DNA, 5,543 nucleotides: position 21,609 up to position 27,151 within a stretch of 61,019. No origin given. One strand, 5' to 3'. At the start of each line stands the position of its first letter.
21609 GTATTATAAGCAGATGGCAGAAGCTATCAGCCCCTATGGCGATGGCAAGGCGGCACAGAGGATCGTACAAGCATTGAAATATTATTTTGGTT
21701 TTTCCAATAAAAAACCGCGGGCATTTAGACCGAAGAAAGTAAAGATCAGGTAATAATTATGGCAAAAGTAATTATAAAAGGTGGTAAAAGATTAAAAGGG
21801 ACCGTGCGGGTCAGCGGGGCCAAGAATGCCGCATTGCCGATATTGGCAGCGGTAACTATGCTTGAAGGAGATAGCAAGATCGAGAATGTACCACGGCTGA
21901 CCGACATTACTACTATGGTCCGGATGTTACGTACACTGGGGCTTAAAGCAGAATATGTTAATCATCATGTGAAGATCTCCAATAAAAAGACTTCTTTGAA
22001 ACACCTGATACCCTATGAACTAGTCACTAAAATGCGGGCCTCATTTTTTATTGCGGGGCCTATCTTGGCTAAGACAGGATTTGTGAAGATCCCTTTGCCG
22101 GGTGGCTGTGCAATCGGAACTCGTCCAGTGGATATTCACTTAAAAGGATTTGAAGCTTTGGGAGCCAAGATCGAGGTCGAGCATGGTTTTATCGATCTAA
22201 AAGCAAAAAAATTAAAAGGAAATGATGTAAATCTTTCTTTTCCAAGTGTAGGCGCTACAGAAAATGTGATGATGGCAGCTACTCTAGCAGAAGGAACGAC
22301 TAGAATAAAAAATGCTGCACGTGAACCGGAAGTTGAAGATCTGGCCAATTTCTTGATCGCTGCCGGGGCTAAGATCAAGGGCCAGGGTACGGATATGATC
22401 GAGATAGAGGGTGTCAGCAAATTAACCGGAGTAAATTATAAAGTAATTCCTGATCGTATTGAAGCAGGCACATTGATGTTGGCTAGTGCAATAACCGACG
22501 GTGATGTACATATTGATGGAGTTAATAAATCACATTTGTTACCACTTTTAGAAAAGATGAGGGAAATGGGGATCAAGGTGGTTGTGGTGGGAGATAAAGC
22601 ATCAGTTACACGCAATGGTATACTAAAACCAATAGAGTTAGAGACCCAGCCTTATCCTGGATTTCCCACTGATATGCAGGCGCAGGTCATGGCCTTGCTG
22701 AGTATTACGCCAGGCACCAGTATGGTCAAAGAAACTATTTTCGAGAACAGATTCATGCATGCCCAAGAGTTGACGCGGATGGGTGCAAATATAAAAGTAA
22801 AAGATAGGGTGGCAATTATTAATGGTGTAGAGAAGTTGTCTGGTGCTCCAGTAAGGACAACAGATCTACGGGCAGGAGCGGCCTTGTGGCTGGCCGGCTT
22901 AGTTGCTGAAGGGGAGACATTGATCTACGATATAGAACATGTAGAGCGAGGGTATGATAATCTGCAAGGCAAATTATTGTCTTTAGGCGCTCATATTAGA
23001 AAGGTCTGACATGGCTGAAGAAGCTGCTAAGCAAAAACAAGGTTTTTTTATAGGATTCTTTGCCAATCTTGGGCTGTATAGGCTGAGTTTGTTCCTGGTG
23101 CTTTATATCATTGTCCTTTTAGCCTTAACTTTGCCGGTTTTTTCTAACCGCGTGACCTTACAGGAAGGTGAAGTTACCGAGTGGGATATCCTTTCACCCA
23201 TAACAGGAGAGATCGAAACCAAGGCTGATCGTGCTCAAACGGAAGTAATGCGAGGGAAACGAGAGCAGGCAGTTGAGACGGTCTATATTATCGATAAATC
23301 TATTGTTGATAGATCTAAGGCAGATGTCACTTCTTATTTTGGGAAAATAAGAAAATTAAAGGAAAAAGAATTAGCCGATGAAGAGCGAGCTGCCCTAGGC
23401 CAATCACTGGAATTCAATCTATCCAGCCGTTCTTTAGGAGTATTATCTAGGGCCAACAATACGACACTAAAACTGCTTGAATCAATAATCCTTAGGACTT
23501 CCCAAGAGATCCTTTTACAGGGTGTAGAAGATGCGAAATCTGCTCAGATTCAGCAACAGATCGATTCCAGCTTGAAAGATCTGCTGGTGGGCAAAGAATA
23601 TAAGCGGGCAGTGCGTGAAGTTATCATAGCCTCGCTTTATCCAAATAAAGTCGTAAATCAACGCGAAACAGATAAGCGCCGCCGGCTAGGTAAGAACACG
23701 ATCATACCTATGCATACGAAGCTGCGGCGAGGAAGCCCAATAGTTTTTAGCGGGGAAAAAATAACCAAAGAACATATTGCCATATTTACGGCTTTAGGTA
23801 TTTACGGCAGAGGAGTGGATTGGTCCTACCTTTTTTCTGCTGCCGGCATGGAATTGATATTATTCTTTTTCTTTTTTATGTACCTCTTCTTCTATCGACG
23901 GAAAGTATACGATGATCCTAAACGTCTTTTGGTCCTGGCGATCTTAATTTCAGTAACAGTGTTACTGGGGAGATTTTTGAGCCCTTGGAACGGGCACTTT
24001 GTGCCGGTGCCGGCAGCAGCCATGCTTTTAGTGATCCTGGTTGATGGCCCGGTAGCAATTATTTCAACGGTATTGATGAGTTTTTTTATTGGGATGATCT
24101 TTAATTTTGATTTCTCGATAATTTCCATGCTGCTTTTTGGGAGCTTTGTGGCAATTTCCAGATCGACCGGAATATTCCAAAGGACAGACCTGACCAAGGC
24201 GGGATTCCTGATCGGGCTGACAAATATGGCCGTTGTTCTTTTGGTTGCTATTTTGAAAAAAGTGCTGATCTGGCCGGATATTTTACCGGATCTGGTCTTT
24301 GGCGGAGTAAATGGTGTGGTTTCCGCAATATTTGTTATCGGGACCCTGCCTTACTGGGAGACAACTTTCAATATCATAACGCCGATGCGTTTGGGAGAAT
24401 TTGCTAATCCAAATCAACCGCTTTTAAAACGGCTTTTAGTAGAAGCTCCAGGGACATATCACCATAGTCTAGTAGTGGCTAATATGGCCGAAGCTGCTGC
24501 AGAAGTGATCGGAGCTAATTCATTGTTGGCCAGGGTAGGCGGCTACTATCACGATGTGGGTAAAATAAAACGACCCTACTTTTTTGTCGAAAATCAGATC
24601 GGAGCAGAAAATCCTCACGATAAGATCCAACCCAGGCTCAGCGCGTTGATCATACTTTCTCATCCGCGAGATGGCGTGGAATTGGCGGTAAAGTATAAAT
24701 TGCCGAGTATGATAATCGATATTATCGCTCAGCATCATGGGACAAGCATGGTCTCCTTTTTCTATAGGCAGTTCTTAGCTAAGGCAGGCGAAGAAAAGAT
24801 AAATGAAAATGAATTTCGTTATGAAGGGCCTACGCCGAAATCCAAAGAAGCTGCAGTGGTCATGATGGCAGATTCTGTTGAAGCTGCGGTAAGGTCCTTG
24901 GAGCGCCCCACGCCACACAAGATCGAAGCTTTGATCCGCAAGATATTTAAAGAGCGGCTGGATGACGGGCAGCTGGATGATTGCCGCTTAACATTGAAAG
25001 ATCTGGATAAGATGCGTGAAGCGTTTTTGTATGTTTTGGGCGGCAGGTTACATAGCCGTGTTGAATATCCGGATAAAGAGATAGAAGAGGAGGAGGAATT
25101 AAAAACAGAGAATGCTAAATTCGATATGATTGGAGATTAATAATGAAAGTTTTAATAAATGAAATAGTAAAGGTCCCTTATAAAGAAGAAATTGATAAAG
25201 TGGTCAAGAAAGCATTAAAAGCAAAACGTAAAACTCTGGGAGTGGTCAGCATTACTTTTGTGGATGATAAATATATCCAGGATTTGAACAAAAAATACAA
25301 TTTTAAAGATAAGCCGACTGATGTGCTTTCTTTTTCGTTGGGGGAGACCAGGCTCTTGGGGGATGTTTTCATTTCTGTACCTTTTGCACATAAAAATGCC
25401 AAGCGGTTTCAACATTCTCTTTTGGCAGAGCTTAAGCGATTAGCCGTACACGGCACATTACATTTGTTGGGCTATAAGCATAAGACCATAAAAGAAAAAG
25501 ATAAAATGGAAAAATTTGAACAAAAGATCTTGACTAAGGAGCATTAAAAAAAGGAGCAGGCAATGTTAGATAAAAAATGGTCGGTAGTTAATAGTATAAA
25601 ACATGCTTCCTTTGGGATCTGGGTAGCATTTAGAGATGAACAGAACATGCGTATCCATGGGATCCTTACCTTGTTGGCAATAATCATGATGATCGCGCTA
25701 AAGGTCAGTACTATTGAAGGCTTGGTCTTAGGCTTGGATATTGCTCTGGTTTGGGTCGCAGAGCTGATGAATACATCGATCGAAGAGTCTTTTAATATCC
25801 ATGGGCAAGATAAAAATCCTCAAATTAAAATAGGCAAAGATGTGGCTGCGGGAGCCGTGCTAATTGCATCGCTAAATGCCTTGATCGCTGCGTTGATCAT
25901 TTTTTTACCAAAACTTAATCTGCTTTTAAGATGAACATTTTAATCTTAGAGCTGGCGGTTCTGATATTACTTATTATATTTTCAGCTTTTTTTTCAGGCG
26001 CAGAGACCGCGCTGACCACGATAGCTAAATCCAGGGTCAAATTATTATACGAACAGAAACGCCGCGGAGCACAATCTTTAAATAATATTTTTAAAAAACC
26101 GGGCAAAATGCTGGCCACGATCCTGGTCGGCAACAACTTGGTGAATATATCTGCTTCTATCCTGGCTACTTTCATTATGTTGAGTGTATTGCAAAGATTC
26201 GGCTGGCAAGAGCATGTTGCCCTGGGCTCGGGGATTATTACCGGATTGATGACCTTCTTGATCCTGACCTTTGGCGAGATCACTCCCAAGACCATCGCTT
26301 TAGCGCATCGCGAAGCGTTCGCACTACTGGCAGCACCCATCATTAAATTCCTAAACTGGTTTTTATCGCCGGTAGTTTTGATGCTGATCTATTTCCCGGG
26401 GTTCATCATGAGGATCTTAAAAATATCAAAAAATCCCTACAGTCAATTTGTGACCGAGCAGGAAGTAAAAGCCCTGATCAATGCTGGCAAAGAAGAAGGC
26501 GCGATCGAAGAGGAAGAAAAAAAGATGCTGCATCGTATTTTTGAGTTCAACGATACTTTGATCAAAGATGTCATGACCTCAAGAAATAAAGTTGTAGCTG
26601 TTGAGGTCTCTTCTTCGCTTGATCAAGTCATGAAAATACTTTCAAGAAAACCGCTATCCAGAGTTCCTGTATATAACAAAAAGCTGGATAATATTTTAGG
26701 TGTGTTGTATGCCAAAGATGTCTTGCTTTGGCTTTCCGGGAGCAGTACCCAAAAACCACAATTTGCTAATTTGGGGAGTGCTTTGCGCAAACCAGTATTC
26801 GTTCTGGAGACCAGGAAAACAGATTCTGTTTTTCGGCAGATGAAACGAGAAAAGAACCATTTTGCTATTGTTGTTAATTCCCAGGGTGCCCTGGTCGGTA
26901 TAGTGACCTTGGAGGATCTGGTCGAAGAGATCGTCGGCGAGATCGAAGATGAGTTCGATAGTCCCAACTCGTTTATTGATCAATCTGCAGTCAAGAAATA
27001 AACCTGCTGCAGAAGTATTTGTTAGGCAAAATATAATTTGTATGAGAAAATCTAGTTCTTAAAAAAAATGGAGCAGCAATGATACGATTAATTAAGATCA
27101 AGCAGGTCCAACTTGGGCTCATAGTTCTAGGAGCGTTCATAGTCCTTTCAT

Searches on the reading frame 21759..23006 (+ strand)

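Call 94: search_protein_families(library=pfam, proteins=[window:21759-23006:+], max_evalue=0.001)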
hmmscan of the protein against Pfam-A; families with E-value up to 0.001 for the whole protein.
window:21759-23006:+ (416 aa): 1 family
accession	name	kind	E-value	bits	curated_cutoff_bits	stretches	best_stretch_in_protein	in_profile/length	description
PF00275.25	EPSP_synthase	-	1.8e-107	360.1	22.8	1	7-406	2-417/417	EPSP synthase (3-phosphoshikimate 1-carboxyvinyltransferase)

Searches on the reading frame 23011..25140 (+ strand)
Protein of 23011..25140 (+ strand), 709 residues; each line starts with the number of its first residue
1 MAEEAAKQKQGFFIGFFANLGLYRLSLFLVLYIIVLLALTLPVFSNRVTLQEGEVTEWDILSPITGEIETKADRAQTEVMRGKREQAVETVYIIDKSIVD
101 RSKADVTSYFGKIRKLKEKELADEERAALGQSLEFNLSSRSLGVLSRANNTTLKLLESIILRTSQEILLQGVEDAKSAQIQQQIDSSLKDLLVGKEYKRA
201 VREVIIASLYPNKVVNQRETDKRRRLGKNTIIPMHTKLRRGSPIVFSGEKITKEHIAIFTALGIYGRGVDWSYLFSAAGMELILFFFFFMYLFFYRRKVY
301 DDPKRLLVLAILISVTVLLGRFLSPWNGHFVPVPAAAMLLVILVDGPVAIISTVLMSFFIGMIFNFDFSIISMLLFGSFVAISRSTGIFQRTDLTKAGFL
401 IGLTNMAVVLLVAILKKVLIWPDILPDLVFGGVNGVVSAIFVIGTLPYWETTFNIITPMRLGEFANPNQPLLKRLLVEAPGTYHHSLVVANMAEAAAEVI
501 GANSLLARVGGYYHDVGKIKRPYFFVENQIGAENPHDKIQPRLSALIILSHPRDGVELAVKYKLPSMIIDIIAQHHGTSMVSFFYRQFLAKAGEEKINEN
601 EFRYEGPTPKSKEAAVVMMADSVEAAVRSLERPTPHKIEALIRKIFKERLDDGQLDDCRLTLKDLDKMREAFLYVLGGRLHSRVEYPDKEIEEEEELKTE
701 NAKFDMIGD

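Call 5: search_protein_families(library=pfam, proteins=[window:23011-25140:+], max_evalue=0.01)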
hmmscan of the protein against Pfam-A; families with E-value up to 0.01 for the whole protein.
window:23011-25140:+ (709 aa): 3 families
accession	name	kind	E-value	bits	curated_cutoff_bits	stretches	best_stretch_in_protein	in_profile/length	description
PF07698.17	7TM-7TMR_HD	-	1.3e-36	126.8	29.4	1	274-457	4-190/190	7TM receptor with intracellular HD hydrolase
PF07697.16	7TMR-HDED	-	2.9e-28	99.8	27.6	1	51-264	1-222/224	7TM-HD extracellular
PF01966.28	HD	-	2.4e-18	67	22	1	482-625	1-115/116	HD domain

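Call 6: search_protein_families(library=ncbifam, proteins=[window:23011-25140:+], max_evalue=0.01)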
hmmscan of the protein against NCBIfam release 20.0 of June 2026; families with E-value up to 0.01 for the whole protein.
window:23011-25140:+ (709 aa): 6 families
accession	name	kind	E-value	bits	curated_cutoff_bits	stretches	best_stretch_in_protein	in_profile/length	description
TIGR00277.1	HDIG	domain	1.6e-23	82.4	27.6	1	479-577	2-83/84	HDIG domain-containing metalloprotein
TIGR03319.1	RNase_Y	equivalog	3.8e-06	25.7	454.35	1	483-518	331-366/514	ribonuclease Y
TIGR01596.1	cas3_HD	equivalog_domain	4.5e-05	23.6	43.45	1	484-635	3-121/178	CRISPR-associated endonuclease Cas3''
NF009344.0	PRK12705.1-1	equivalog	0.0006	18.5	831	0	484-518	390-424/572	hypothetical protein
NF000997.0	PRK00106.1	equivalog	0.0015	17.1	937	1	484-578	353-424/535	ribonuclease Y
NF005519.0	PRK07152.1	equivalog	0.0066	15.4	315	0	472-518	189-233/361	nicotinate-nucleotide adenylyltransferase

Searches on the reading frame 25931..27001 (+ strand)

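Call 5: search_protein_families(library=pfam, proteins=[window:25931-27001:+], max_evalue=0.01)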
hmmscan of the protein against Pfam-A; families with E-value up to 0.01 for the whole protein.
window:25931-27001:+ (356 aa): 2 families
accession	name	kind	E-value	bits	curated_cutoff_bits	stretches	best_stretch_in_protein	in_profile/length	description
PF01595.25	CNNM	-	4.7e-52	176.7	28.4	1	10-196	2-181/181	Cyclin M transmembrane N-terminal domain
PF00571.33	CBS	-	3e-17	63.1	24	2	211-269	1-56/57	CBS domain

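Call 6: search_protein_families(library=ncbifam, proteins=[window:25931-27001:+], max_evalue=0.01)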
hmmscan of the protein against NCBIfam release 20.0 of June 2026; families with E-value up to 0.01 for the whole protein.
window:25931-27001:+ (356 aa): 17 families
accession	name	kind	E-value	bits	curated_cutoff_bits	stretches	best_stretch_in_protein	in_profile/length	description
TIGR03520.1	GldE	subfamily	2.7e-68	230.9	376.05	1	11-348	1-324/408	gliding motility-associated protein GldE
NF008604.1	PRK11573.1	equivalog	2.4e-52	178.3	475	1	9-338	11-329/428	hypothetical protein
NF052568.1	PolamExpPaeASal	equivalog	7.9e-48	163.3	500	1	7-341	4-339/424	polyamine export protein PaeA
NF011675.0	PRK15094.1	equivalog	6.8e-29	101.1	379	1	176-345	34-199/292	CNNM family magnesium/cobalt transport protein CorC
NF041552.1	TF_PrdR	equivalog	3.6e-07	28.9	795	1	208-350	5-141/577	sigma-54 dependent transcriptional regulator PrdR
TIGR01302.1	IMP_dehydrog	equivalog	1.2e-06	27.7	481.5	1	207-264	141-196/450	IMP dehydrogenase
NF053863.1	DS11_antiphage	equivalog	4e-06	26.2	260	1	191-333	55-191/305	CBS domain-containing anti-phage protein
NF008581.0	PRK11543.1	equivalog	4.6e-06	25.9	481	1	211-332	199-317/321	arabinose-5-phosphate isomerase GutQ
NF005869.0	PRK07807.1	equivalog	2.3e-05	23.6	549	1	211-331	89-201/479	GuaB1 family IMP dehydrogenase-related protein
NF041630.1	CBS_CbpB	equivalog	4.4e-05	23.4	125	1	205-333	5-134/143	cyclic-di-AMP-binding protein CbpB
NF053603.1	HhpR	exception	0.00033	19.9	520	1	211-335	3-118/282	CBS domain-containing high hydrostatic pressure regulator HhpR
NF052358.1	GMPRedGuaB1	equivalog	0.00033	19.9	675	1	211-331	89-201/479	GMP reductase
TIGR00393.1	kpsF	subfamily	0.00088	18.9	203.7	1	211-325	157-267/268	KpsF/GutQ family sugar-phosphate isomerase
TIGR01137.1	cysta_beta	equivalog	0.0014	17.4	510.25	1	192-331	321-453/457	cystathionine beta-synthase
NF038279.1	TF_CBS_SpxR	exception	0.0083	14.9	600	0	293-332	205-244/427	CBS-HotDog domain-containing transcription factor SpxR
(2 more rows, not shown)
